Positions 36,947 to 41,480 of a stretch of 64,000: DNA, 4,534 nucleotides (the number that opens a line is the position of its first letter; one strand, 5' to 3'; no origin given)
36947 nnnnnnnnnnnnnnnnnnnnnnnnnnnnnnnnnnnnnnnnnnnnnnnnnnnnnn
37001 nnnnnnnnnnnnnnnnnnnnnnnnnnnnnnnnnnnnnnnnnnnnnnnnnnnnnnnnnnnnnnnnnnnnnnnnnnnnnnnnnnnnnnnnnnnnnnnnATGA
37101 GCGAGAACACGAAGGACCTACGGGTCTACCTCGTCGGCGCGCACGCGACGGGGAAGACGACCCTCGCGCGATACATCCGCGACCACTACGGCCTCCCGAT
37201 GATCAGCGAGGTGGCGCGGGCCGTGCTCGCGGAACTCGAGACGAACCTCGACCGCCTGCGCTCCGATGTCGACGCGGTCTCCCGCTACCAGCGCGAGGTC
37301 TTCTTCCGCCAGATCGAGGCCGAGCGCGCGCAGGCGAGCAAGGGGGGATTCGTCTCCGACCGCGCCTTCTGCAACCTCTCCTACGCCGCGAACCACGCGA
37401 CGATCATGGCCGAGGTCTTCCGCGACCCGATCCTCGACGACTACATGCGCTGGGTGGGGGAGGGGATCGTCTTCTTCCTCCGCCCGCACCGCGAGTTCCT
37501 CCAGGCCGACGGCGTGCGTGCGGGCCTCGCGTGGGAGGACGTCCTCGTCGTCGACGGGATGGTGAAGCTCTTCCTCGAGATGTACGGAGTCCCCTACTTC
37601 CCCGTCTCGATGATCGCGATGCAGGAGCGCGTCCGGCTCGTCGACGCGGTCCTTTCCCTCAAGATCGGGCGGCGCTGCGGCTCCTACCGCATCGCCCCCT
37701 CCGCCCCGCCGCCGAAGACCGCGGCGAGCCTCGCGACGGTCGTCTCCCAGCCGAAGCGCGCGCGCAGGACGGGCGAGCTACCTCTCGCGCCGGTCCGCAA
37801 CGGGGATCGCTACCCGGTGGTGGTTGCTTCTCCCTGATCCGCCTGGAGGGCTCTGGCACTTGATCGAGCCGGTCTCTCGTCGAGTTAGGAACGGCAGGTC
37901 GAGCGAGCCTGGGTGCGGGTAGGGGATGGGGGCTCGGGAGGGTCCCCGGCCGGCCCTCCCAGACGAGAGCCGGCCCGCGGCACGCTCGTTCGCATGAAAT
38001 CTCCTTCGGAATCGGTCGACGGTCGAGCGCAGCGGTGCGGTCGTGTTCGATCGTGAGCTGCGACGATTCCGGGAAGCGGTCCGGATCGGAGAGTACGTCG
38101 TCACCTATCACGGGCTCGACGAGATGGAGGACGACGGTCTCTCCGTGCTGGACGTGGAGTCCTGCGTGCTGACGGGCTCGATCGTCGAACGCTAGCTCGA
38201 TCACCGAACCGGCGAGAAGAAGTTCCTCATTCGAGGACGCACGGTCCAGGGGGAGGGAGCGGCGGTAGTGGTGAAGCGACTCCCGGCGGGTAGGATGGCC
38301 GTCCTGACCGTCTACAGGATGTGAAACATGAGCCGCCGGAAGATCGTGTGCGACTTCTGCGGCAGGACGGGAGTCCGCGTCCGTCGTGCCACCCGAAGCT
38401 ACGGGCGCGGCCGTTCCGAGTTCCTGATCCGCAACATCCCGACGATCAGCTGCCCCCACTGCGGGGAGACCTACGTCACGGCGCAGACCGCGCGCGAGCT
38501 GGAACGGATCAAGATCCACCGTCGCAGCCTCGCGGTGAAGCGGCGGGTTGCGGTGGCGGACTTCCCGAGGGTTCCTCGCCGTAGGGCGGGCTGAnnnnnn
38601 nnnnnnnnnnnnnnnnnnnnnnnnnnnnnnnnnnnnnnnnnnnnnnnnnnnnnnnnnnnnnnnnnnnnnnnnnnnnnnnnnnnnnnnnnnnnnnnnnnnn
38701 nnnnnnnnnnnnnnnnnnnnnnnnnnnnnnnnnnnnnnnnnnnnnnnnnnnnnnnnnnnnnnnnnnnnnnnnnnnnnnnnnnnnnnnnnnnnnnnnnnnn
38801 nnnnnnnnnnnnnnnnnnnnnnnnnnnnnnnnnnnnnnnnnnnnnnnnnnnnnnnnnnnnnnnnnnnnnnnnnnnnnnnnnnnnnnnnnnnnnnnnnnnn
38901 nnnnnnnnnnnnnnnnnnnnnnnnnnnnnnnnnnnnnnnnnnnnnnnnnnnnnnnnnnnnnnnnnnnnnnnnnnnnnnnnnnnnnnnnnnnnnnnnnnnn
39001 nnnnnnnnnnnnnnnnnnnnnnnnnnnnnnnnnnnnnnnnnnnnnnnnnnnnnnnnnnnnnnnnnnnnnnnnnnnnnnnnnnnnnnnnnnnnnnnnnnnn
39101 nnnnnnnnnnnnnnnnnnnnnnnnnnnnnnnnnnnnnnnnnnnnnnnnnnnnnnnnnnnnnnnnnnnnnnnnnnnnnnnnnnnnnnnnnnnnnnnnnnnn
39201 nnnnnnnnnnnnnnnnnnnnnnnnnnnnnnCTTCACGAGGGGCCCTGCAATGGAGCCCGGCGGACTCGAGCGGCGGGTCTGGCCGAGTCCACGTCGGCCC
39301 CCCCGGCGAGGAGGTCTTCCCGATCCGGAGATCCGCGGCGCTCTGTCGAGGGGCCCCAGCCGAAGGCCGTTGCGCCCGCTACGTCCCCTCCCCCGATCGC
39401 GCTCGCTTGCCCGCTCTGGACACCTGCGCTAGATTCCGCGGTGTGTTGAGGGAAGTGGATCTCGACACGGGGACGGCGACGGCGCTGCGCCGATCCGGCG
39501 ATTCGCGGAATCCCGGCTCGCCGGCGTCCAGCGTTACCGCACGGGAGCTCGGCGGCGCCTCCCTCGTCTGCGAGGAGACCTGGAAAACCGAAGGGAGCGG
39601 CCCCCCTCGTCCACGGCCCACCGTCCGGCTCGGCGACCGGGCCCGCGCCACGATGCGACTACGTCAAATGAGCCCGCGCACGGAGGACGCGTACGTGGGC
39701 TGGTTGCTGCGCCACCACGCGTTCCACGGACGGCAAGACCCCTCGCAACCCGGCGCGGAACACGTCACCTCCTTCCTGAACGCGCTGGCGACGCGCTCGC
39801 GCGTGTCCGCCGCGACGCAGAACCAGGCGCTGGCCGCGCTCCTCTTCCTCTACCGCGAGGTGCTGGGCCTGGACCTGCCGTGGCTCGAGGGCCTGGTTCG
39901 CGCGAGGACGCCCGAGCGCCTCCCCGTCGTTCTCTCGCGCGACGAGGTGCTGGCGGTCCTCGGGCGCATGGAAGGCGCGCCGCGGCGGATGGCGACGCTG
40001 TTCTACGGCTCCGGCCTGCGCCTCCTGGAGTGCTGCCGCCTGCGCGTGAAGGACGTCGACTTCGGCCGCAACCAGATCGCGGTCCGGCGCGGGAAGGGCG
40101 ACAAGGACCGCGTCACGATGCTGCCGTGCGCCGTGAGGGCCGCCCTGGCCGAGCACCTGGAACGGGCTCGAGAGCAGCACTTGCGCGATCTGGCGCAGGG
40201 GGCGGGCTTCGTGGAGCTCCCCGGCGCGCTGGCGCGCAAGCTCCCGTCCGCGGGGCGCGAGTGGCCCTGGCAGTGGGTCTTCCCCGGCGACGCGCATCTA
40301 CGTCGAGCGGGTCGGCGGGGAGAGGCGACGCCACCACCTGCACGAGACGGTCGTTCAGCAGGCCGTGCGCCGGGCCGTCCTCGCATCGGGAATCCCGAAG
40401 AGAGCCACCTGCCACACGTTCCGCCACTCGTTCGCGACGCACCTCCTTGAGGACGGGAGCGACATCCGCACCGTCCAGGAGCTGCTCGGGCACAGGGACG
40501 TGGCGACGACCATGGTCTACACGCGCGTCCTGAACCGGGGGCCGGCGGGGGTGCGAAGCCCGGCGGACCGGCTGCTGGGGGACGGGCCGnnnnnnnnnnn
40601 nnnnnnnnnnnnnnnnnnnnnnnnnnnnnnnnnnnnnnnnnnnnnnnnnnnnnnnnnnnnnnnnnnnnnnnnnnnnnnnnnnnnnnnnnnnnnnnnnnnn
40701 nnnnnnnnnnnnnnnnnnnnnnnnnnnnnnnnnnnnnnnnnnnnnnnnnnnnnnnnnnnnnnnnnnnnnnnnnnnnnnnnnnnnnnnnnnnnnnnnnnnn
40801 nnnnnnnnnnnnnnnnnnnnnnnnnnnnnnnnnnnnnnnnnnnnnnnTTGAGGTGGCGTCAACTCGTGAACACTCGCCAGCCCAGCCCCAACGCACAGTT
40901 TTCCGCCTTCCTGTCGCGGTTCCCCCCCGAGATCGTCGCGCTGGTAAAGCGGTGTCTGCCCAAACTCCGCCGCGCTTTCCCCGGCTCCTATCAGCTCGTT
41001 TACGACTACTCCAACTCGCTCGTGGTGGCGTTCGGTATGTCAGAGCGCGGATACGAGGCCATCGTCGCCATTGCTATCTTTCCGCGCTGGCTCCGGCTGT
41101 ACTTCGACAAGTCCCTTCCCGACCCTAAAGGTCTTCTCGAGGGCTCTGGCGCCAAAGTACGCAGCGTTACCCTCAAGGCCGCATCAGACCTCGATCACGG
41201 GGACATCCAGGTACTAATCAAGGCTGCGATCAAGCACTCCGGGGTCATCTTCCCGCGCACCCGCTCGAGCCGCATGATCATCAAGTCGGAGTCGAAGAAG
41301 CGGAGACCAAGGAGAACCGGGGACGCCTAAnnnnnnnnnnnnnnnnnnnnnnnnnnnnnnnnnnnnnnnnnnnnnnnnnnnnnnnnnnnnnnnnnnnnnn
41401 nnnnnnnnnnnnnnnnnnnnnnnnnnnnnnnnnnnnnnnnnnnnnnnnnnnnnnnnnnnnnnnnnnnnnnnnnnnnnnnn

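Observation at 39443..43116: Chromosomal integron with a frameshifted intI and cassettes downstream in the same orientation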

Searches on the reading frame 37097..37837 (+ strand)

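Call 8: search_protein_families(library=ncbifam, proteins=[window:37097-37834:+], max_evalue=0.01)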
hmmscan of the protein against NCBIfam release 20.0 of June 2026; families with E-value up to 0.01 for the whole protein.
seq(246 aa): 2 families
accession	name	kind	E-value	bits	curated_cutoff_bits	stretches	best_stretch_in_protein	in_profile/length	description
TIGR00152.1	TIGR00152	equivalog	0.0022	17.8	65.55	1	12-46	4-40/188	dephospho-CoA kinase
NF001379.0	PRK00279.1-1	equivalog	0.0063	15.9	268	1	8-38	1-31/216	adenylate kinase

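Call 9: search_protein_families(library=pfam, proteins=[window:37097-37834:+], max_evalue=0.01)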
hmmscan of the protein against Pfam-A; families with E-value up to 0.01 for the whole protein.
seq(246 aa): 4 families
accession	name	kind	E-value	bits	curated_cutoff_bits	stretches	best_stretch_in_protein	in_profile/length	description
PF13521.12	AAA_28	-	2.7e-14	54.2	27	1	9-178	1-164/164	AAA domain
PF13207.12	AAA_17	-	2.6e-05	25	27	1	13-110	1-99/136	AAA domain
PF13238.12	AAA_18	-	0.0017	19.2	29.4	1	11-108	2-81/128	AAA domain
PF13191.12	AAA_16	-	0.0035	18.3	32.6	1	10-79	27-88/167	AAA ATPase domain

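Call 68: search_protein_families(library=padloc, proteins=[window:37097-37837:+], max_evalue=0.01)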
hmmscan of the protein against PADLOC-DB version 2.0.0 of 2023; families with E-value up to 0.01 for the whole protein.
window:37097-37837:+ (246 aa): 1 family
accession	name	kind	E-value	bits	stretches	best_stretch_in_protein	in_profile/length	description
PDLC02911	VakA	-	0.0097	14.5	0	10-86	5-76/163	-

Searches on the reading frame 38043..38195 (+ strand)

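Call 8: search_protein_families(library=ncbifam, proteins=[window:38043-38192:+], max_evalue=0.01)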
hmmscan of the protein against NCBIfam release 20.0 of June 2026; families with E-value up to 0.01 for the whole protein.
seq(50 aa): 0 families

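Call 9: search_protein_families(library=pfam, proteins=[window:38043-38192:+], max_evalue=0.01)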
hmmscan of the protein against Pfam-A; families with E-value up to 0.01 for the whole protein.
seq(50 aa): 1 family
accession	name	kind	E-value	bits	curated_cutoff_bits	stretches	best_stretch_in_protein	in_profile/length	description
PF14076.12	DUF4258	-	2.8e-05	24.8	25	1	21-49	2-30/71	Domain of unknown function (DUF4258)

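Call 68: search_protein_families(library=padloc, proteins=[window:38043-38195:+], max_evalue=0.01)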
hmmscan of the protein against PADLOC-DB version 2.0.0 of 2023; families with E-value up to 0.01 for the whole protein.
window:38043-38195:+ (50 aa): 0 families

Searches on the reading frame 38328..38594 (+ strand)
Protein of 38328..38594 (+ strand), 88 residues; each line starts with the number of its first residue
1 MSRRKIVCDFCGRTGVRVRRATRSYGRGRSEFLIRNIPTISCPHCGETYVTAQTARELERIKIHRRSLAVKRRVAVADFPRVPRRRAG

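Call 8: search_protein_families(library=ncbifam, proteins=[window:38328-38591:+], max_evalue=0.01)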
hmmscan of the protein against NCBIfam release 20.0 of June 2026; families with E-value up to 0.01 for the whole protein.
seq(88 aa): 5 families
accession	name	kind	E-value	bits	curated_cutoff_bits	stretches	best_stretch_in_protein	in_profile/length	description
TIGR03831.1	YgiT_finger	domain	2.2e-11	43.9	20.2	1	8-52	1-45/46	YgiT-type zinc finger protein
TIGR03830.1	CxxCG_CxxCG_HTH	subfamily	0.00014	21.6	61.8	1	8-60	1-52/127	type II TA system antitoxin MqsA family protein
TIGR03829.1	YokU_near_AblA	hypoth_equivalog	0.00021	21.5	90.85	1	8-61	2-57/89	YokU family protein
TIGR03655.1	anti_R_Lar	subfamily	0.00067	19.9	39.6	0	41-54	3-17/55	Lar family restriction alleviation protein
NF011482.0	PRK14892.1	equivalog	0.0075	16.2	109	0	35-68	16-50/101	putative transcription elongation factor Elf1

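Call 9: search_protein_families(library=pfam, proteins=[window:38328-38591:+], max_evalue=0.01)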
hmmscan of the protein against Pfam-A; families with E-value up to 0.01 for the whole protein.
seq(88 aa): 6 families
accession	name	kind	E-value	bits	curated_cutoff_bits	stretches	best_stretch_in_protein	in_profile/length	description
PF15731.11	MqsA_antitoxin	-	0.00095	19.7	30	1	8-61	3-56/131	Antitoxin component of bacterial toxin-antitoxin system, MqsA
PF14354.12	Lar_restr_allev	-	0.0011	19.6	28.6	1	8-57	6-45/58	Restriction alleviation protein Lar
PF24292.1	DUF7479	-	0.003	18.1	27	1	5-56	2-47/60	Domain of unknown function (DUF7479)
PF14122.12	YokU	-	0.0055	17.1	27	1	28-60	24-56/87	YokU-like protein, putative antitoxin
PF13913.12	zf-C2HC_2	-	0.0066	16.6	27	0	38-49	1-12/25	zinc-finger of a C2HC-type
PF05741.18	zf-nanos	-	0.0098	16.5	27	0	4-16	32-44/54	Nanos RNA binding domain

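Call 68: search_protein_families(library=padloc, proteins=[window:38328-38594:+], max_evalue=0.01)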
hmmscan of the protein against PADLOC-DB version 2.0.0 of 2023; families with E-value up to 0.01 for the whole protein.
window:38328-38594:+ (88 aa): 0 families

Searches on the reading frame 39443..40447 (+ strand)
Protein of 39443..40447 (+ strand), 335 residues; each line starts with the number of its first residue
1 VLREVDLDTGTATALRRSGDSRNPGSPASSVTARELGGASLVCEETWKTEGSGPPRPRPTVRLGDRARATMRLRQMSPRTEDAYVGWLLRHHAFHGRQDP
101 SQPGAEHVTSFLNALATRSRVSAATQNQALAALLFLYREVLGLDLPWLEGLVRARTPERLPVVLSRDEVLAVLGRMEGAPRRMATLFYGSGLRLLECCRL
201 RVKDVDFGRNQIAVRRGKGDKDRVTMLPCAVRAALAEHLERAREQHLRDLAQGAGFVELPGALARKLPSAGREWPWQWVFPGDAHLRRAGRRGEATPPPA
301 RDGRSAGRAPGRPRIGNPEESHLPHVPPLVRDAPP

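Call 53: find_encoding_contigs(protein=window:39443-40447:+, flank=10000, max_places=6)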
Protein seq(335 aa) (335 aa): no gene with exactly this product is on record in the collection.

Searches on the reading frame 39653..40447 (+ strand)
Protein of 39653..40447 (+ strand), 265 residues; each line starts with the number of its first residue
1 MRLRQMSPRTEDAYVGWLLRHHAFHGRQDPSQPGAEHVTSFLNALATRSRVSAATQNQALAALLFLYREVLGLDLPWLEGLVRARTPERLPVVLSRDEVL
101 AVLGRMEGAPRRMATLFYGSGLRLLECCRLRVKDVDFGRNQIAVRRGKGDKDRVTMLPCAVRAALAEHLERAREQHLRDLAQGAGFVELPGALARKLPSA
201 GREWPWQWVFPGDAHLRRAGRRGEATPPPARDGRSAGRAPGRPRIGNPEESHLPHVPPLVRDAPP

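Call 49: find_encoding_contigs(protein=window:39653-40447:+, flank=10000, max_places=6)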
Protein seq(265 aa) (265 aa): no gene with exactly this product is on record in the collection.

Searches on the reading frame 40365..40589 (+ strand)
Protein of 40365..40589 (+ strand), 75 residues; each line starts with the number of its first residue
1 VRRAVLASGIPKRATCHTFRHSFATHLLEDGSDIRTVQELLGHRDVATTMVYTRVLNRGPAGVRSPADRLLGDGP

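Call 54: find_encoding_contigs(protein=window:40365-40589:+, flank=10000, max_places=6)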
Protein seq(75 aa) (75 aa): no gene with exactly this product is on record in the collection.

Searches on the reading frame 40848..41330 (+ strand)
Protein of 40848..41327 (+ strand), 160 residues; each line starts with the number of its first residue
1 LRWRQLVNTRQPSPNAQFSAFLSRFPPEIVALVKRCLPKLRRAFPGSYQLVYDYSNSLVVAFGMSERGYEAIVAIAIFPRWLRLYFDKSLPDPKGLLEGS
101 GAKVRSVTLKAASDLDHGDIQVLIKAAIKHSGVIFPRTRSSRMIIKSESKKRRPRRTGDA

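Call 8: search_protein_families(library=ncbifam, proteins=[window:40848-41327:+], max_evalue=0.01)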
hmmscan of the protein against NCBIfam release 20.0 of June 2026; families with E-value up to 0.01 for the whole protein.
seq(160 aa): 0 families

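Call 9: search_protein_families(library=pfam, proteins=[window:40848-41327:+], max_evalue=0.01)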
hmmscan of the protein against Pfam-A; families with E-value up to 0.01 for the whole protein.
seq(160 aa): 1 family
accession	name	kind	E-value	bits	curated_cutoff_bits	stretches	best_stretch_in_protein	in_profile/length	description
PF08818.16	DUF1801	-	0.0015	19.4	27.2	1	79-128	33-85/85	Domain of unknown function (DU1801)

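Call 42: find_homologous_proteins(query=window:40866-41327:+)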
Query seq(154 aa) (154 aa): 715 proteins with E <= 0.001 among 792 candidates; the best 120 are listed.
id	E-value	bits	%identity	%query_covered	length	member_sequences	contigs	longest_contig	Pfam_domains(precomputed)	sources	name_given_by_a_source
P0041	5.4e-90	317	94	100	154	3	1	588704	-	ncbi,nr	ncbi:MAG TPA: hypothetical protein VFI25_13605 [Planctomycetota bacterium]|nr:hypothetical protein [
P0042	3.5e-86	304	90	100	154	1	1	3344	-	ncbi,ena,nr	ncbi:MAG TPA: hypothetical protein VEL76_32440 [Gemmataceae bacterium]|nr:hypothetical protein [Gemm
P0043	6.2e-86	304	91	100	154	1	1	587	-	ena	-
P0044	6.2e-86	304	92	100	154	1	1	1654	-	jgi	jgi:hypothetical protein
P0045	7.1e-86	303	90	100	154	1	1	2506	-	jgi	jgi:hypothetical protein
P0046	9.8e-86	303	88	100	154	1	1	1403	-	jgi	jgi:hypothetical protein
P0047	1.3e-85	302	90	100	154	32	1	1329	-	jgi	jgi:hypothetical protein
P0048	1.4e-85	302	90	100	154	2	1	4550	-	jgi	jgi:hypothetical protein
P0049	1.8e-85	302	88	100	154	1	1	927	-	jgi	jgi:hypothetical protein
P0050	1.8e-85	302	91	100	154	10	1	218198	-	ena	-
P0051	2.0e-85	302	90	100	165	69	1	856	-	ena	-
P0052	2.9e-85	301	90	100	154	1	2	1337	-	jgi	jgi:hypothetical protein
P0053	4.3e-85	301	89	100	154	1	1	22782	-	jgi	jgi:hypothetical protein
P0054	4.5e-85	301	89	100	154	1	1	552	-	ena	-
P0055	9.2e-85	300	88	100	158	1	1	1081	-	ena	-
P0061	1.2e-83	296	88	99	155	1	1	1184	PF08818.17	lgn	-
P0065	1.9e-83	295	90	99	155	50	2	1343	PF08818.17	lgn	-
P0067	2.2e-83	295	88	100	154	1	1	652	PF08818.17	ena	-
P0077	5.4e-83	294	87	100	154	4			PF08818.17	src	-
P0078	6.4e-83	294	88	100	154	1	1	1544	PF08818.17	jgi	jgi:hypothetical protein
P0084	1.2e-82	293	89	100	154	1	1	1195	PF08818.17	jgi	jgi:hypothetical protein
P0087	1.5e-82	293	88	100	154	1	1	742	PF08818.17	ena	-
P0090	1.9e-82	292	88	98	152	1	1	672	PF08818.17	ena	-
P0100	9.1e-82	290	88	100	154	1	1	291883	-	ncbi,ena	-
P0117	2.7e-81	288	86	100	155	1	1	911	PF08818.17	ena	-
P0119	3.1e-81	288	82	100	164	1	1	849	PF08818.17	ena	-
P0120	3.1e-81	288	86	100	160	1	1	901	PF08818.17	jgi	-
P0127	5.5e-81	287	85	100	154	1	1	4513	PF08818.17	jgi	jgi:hypothetical protein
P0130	6.6e-81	287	87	100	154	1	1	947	PF08818.17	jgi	jgi:hypothetical protein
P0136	1.1e-80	287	88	100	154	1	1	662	PF08818.17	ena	-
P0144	1.6e-80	286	86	100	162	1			PF08818.17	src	-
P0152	3.8e-80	285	86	100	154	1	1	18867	PF08818.17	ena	-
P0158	8.8e-80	284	87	98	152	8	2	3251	PF08818.17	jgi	jgi:hypothetical protein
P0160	1.5e-79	283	86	99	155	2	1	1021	PF08818.17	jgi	jgi:hypothetical protein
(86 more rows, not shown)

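Call 43: find_encoding_contigs(protein=P0041, flank=10000, max_places=3)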
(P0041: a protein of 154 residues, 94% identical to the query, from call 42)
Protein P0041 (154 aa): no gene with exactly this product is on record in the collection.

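Call 52: find_encoding_contigs(protein=window:40866-41330:+, flank=10000, max_places=6)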
Protein window:40866-41330:+ (154 aa): no gene with exactly this product is on record in the collection.

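Call 68: search_protein_families(library=padloc, proteins=[window:40866-41330:+], max_evalue=0.01)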
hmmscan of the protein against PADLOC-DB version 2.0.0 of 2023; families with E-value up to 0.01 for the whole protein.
window:40866-41330:+ (154 aa): 0 families

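Call 86: find_encoding_contigs(protein=P0050, flank=6000, max_places=2)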
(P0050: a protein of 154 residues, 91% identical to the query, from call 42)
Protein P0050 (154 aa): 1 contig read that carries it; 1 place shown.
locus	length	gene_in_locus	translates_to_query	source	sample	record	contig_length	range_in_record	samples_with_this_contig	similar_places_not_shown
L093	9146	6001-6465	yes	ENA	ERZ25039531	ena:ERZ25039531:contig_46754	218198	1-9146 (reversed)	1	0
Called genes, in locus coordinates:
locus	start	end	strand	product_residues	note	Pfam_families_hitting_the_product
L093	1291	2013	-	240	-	-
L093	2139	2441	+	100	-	-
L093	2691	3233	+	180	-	PF11138:DUF2911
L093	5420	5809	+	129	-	PF14534:DUF4440, PF13474:SnoaL_3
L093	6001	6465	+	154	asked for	-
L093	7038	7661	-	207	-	PF00753:Lactamase_B, PF12706:Lactamase_B_2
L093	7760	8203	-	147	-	-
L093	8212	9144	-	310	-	?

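Call 87: find_encoding_contigs(protein=P0100, flank=6000, max_places=2)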
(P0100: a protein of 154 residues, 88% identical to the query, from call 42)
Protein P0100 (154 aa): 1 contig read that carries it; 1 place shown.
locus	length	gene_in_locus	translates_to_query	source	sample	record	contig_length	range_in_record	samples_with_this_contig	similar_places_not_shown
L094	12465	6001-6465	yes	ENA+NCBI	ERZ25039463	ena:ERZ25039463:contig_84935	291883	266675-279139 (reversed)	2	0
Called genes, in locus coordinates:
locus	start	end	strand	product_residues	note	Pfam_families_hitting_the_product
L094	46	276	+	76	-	PF22180:RH3_dom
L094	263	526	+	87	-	PF05016:ParE_toxin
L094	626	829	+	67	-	-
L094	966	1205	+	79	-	PF04014:MazE_antitoxin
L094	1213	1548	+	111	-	PF02452:PemK_toxin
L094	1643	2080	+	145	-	-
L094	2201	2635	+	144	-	PF26512:SOI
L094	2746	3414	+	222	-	PF01209:Ubie_methyltran, PF13847:Methyltransf_31, PF08241:Methyltransf_11, PF08242:Methyltransf_12, PF13649:Methyltransf_25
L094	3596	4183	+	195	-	PF00583:Acetyltransf_1 (weak), PF08445:FR47 (weak), PF13673:Acetyltransf_10 (weak)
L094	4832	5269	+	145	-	PF26390:MamS_MamX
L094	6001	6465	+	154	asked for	-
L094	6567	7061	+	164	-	-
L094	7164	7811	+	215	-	PF07883:Cupin_2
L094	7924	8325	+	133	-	PF00903:Glyoxalase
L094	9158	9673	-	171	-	PF08327:AHSA1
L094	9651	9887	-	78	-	-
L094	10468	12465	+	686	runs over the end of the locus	PF16655:PhoD_N, PF09423:PhoD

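Call 88: find_encoding_contigs(protein=P0053, flank=6000, max_places=2)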
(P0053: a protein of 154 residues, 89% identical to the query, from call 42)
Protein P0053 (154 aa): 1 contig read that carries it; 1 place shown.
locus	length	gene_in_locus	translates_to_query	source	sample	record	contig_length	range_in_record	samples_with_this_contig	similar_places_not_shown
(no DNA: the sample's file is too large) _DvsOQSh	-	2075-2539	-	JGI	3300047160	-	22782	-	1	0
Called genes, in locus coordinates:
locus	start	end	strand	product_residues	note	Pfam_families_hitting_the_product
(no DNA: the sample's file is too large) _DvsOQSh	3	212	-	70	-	?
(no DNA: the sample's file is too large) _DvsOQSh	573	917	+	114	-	-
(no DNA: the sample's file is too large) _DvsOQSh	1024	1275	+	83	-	PF11127:YgaP-like_TM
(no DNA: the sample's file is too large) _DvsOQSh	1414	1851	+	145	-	-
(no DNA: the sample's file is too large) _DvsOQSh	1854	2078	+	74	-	-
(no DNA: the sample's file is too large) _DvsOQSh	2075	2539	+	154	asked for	-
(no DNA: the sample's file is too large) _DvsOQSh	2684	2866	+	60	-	-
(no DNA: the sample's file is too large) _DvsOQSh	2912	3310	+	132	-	-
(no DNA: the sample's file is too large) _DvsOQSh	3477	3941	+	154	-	-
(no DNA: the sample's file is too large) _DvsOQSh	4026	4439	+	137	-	-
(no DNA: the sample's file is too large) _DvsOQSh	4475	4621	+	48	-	-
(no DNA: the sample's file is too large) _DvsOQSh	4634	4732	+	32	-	-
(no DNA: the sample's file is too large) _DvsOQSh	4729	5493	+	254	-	-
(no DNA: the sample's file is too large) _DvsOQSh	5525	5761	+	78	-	-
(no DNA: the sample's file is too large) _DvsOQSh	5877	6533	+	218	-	PF01872:RibD_C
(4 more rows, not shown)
